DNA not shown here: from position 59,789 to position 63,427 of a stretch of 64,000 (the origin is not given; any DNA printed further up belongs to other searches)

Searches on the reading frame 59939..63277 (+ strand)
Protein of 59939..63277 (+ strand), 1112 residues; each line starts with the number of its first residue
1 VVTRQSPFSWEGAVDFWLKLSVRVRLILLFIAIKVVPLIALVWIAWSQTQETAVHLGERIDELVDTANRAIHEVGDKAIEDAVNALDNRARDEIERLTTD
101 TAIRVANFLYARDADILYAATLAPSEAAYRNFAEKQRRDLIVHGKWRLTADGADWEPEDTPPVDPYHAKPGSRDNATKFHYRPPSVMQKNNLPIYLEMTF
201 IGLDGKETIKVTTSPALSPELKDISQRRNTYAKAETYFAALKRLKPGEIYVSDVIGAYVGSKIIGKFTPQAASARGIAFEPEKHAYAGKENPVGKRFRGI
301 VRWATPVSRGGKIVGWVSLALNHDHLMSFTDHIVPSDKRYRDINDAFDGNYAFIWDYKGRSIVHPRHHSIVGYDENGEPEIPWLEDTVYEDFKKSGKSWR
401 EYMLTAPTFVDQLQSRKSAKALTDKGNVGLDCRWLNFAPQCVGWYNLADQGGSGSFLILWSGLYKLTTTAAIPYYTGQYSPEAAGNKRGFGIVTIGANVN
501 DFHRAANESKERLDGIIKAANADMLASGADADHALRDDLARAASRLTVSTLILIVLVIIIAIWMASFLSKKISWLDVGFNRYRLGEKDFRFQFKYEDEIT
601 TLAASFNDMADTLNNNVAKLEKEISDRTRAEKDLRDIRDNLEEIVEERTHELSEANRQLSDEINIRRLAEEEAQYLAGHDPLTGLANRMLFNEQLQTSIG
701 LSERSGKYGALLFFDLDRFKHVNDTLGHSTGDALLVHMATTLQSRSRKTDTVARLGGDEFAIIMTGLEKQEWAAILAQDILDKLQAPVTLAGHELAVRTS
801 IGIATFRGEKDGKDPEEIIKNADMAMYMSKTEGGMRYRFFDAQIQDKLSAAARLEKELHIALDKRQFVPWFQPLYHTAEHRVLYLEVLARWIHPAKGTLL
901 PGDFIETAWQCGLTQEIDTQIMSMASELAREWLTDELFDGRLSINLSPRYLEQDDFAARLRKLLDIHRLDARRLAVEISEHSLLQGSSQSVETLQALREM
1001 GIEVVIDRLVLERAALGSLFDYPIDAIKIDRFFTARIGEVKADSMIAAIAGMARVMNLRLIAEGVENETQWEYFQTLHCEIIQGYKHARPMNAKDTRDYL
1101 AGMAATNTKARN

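Call 73: search_protein_families(library=pfam, proteins=[window:59939-63277:+], max_evalue=0.00001)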
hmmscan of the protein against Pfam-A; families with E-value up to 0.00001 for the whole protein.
window:59939-63277:+ (1112 aa): 2 families
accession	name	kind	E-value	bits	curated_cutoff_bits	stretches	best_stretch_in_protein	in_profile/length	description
PF00563.25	EAL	-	4e-55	187.2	31.3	1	857-1090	3-236/236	EAL domain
PF00990.26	GGDEF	-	4.5e-46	157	23.8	1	678-835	2-160/161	Diguanylate cyclase, GGDEF domain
